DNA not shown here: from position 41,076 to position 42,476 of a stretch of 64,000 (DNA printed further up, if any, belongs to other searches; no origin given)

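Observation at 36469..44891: Eight-gene carrier-protein acyl-tailoring operon (Fe-ADH / AMP-ligase / LuxE / LuxC / ACP / FabG-like SDR / GNAT / GT4) inside the EPS locus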

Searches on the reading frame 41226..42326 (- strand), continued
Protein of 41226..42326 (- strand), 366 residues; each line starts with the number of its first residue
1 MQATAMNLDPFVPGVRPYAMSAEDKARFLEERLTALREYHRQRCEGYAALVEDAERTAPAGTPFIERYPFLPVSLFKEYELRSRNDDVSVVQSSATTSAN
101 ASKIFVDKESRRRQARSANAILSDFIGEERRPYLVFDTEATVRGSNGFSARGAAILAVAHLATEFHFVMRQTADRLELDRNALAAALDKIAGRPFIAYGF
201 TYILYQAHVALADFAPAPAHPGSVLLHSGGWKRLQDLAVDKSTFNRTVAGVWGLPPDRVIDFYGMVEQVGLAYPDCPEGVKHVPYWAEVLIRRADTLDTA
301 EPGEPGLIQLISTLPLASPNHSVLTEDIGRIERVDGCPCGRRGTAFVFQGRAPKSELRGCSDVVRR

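Call 71: search_dna_similar(query=window:41226-42326:-, collection=plasmids, mode=protein, max_evalue=1e-10, max_rows=25)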
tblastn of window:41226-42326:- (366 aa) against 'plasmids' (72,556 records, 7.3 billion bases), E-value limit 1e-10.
Records with a match: 38; places in all: 38; records where one place covers at least 80% of the query: 21.
Best place of each record, by identity: <60% 38.
By first word of the organism name: Priestia 14; Rhizobium 10; Streptomyces 5; Streptantibioticus 2; Salmonella 2; Nonomuraea 1; Ponticoccus 1; Deinococcus 1; Chloroflexota 1; Kitasatospora 1.
By predicted mobility (MOB-suite, as given by PLSDB): non-mobilizable 30; conjugative 4; mobilizable 4.
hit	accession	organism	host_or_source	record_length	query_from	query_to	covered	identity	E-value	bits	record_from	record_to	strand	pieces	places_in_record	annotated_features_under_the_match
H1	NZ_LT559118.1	Nonomuraea gerenzanensis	-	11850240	18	364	95%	39.0%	1e-50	189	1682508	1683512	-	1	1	none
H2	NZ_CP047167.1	Ponticoccus alexandrii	surface sea water,shallow sea, symbosis ...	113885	18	363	95%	38.0%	1e-60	218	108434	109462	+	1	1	acyl-protein synthetase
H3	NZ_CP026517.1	Deinococcus sp. NW-56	whole organism,water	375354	16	362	95%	34.8%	7e-51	189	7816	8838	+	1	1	acyl-protein synthetase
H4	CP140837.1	Rhizobium beringeri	Trifolium pratense,whole organism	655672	10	362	96%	33.3%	6e-44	169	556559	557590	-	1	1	long-chain fatty acid--CoA ligase | acyl-CoA reductase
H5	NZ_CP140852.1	Rhizobium beringeri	Trifolium pratense,whole organism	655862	10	362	96%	33.3%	6e-44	169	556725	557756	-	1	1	long-chain fatty acid--CoA ligase | acyl-CoA reductase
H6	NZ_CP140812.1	Rhizobium beringeri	Trifolium pratense,whole organism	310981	10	362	96%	33.3%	1e-43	168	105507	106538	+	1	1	long-chain fatty acid--CoA ligase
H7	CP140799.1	Rhizobium beringeri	Trifolium pratense,whole organism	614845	10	362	96%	33.3%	2e-43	168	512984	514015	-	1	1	long-chain fatty acid--CoA ligase | acyl-CoA reductase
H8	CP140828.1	Rhizobium beringeri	Trifolium pratense,whole organism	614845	10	362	96%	33.3%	2e-43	168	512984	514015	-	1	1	long-chain fatty acid--CoA ligase | acyl-CoA reductase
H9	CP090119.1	Rhizobium leguminosarum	Trifolium ambiguum,Cell culture,Plant ...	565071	10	362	96%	33.3%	2e-43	168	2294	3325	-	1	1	long-chain fatty acid--CoA ligase | acyl-CoA reductase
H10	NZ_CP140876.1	Rhizobium beringeri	Trifolium pratense,whole organism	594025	10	362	96%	33.3%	5e-43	166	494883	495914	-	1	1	long-chain fatty acid--CoA ligase | acyl-CoA reductase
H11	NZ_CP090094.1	Rhizobium leguminosarum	Galega,Cell culture,Plant nodule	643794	10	362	96%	33.1%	3e-42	164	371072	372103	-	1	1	long-chain fatty acid--CoA ligase | acyl-CoA reductase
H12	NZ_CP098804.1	Rhizobium anhuiense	Trifolium dubium,Cell culture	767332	22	362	93%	33.3%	5e-43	167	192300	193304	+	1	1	long-chain fatty acid--CoA ligase | acyl-CoA reductase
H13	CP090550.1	Rhizobium leguminosarum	Trifolium pratense,Cell culture,Plant ...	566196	10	362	96%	31.1%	2e-37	150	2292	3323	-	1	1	long-chain fatty acid--CoA ligase | hypothetical protein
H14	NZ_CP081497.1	Streptomyces sp. BHT-5-2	whole organism,plant soil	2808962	17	361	94%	28.7%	9e-24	110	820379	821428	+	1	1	none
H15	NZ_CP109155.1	Streptomyces europaeiscabiei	-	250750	17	360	94%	27.4%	1e-17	92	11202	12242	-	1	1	acyl-protein synthase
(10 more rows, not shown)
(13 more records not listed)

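Call 72: get_annotated_region(hit=H2, flank=9000)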
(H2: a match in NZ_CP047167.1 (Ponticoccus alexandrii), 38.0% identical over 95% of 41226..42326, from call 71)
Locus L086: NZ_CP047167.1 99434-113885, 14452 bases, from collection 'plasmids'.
description: Ponticoccus alexandrii strain C31 plasmid p-SCP1, complete sequence
organism: Ponticoccus alexandrii (NCBI taxid 1943633)
taxonomy: Bacteria; Pseudomonadota; Alphaproteobacteria; Rhodobacterales; Roseobacteraceae; Ponticoccus; Ponticoccus alexandrii
host: -; source: surface sea water,shallow sea, symbosis with harmful algal bloom algae; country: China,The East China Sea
typing (MOB-suite, as given by PLSDB): non-mobilizable
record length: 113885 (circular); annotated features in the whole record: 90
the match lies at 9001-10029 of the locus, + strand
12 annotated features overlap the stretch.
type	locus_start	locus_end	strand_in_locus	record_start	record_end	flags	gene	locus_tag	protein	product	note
CDS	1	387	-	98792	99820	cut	-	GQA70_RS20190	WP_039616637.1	amino acid ABC transporter permease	GO:0006865 - amino acid transport [Evidence IEA]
CDS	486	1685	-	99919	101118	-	-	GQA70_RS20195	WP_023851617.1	ABC transporter permease subunit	GO:0015837 - amine transport [Evidence IEA]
CDS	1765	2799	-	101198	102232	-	-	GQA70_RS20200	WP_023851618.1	amino acid ABC transporter substrate-binding protein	-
CDS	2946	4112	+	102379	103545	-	metC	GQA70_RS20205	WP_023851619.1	cystathionine beta-lyase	GO:0009086 - methionine biosynthetic process [Evidence IEA]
CDS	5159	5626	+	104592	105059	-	-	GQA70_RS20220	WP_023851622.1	hypothetical protein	-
CDS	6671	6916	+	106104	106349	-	-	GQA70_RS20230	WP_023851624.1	acyl carrier protein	GO:0006633 - fatty acid biosynthetic process [Evidence IEA]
CDS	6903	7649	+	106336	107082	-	-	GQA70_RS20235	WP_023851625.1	SDR family NAD(P)-dependent oxidoreductase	-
CDS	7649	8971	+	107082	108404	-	-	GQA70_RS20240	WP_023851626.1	AMP-binding protein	-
CDS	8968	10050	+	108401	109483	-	-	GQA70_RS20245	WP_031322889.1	acyl-protein synthetase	-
CDS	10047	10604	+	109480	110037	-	-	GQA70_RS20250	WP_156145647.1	hypothetical protein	-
CDS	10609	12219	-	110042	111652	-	-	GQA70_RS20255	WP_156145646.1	hypothetical protein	-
CDS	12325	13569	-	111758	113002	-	-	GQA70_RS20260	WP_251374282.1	acyl-CoA reductase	GO:0008218 - bioluminescence [Evidence IEA]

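Call 73: find_encoding_contigs(protein=P0042, flank=10000, max_places=1)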
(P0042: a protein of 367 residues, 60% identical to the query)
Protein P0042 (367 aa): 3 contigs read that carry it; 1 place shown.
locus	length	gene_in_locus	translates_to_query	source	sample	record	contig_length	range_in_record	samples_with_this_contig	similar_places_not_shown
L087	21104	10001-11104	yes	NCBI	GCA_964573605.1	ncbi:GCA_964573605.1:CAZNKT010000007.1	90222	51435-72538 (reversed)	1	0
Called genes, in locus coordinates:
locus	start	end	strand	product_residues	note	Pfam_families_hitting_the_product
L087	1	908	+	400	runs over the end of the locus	PF13439:Glyco_transf_4 (weak), PF00534:Glycos_transf_1, PF13692:Glyco_trans_1_4, PF13524:Glyco_trans_1_2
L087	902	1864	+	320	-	-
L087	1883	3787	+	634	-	PF13522:GATase_6, PF13537:GATase_7, PF00733:Asn_synthase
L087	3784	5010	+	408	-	PF13506:Glyco_transf_21 (weak), PF00535:Glycos_transf_2, PF13641:Glyco_tranf_2_3, PF13632:Glyco_trans_2_3 (weak)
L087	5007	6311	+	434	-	PF03721:UDPG_MGDP_dh_N, PF00984:UDPG_MGDP_dh, PF03720:UDPG_MGDP_dh_C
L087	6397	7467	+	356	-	-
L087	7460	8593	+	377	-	PF00465:Fe-ADH, PF25137:ADH_Fe_C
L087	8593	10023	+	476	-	PF00501:AMP-binding, PF13193:AMP-binding_C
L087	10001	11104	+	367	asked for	PF04443:LuxE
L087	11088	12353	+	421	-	PF05893:LuxC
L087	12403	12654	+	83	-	PF00550:PP-binding (weak)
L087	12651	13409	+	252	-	PF00106:adh_short, PF01370:Epimerase (weak), PF08659:KR, PF13561:adh_short_C2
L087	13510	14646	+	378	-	-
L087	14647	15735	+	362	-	PF02388:FemAB (faint), PF13480:Acetyltransf_6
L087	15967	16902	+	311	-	PF00535:Glycos_transf_2, PF13641:Glyco_tranf_2_3 (weak)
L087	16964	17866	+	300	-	PF00535:Glycos_transf_2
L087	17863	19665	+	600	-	PF13231:PMT_2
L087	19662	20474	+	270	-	PF13489:Methyltransf_23, PF13847:Methyltransf_31 (weak), PF08241:Methyltransf_11, PF08242:Methyltransf_12, PF13649:Methyltransf_25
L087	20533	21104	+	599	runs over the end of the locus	PF02543:Carbam_trans_N, PF16861:Carbam_trans_C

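Call 74: find_encoding_contigs(protein=P0083, flank=10000, max_places=1)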
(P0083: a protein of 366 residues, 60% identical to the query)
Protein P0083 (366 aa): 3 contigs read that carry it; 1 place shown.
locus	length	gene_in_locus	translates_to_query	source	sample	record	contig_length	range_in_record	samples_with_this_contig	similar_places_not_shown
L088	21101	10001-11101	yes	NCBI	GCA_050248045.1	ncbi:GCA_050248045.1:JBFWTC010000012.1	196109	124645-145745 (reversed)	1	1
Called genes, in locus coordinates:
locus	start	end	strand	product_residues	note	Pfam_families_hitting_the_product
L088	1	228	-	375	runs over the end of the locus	PF13439:Glyco_transf_4, PF13477:Glyco_trans_4_2 (faint), PF13579:Glyco_trans_4_4, PF20706:GT4-conflict, PF00534:Glycos_transf_1, PF13692:Glyco_trans_1_4, PF13524:Glyco_trans_1_2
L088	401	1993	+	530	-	PF00501:AMP-binding, PF13193:AMP-binding_C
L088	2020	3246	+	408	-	PF00278:Orn_DAP_Arg_deC, PF01168:Ala_racemase_N (weak), PF02784:Orn_Arg_deC_N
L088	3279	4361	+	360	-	PF13480:Acetyltransf_6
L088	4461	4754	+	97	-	PF00550:PP-binding (weak)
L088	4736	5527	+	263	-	-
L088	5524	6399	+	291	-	PF12697:Abhydrolase_6, PF00561:Abhydrolase_1 (weak), PF12146:Hydrolase_4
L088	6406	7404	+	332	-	-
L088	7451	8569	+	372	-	PF00465:Fe-ADH, PF25137:ADH_Fe_C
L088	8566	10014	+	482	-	PF00501:AMP-binding, PF13193:AMP-binding_C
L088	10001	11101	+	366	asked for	PF04443:LuxE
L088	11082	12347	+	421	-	PF05893:LuxC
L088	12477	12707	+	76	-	PF00550:PP-binding (faint)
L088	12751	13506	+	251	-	PF00106:adh_short, PF01370:Epimerase (faint), PF08659:KR, PF13561:adh_short_C2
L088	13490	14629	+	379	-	PF00583:Acetyltransf_1 (faint)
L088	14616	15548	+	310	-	PF00685:Sulfotransfer_1, PF13469:Sulfotransfer_3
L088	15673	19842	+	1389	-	PF07691:PA14, PF10528:GLEYA (faint), PF07691:PA14, PF13385:Laminin_G_3, PF20419:DUF6701, PF28243:DUF6701_2nd, PF28247:DUF6701_3rd, PF28238:DUF6701_4th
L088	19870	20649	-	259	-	PF00089:Trypsin (weak), PF13365:Trypsin_2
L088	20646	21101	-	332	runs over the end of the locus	PF01073:3Beta_HSD, PF01370:Epimerase, PF02719:Polysacc_synt_2, PF04321:RmlD_sub_bind, PF05368:NmrA (faint), PF13460:NAD_binding_10, PF16363:GDP_Man_Dehyd, PF07993:NAD_binding_4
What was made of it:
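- In L088 the ligase, Orn/DAP-type decarboxylase, Acetyltransf_6, ACP and two hydrolases run co-directionally straight into the cassette (call 74).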
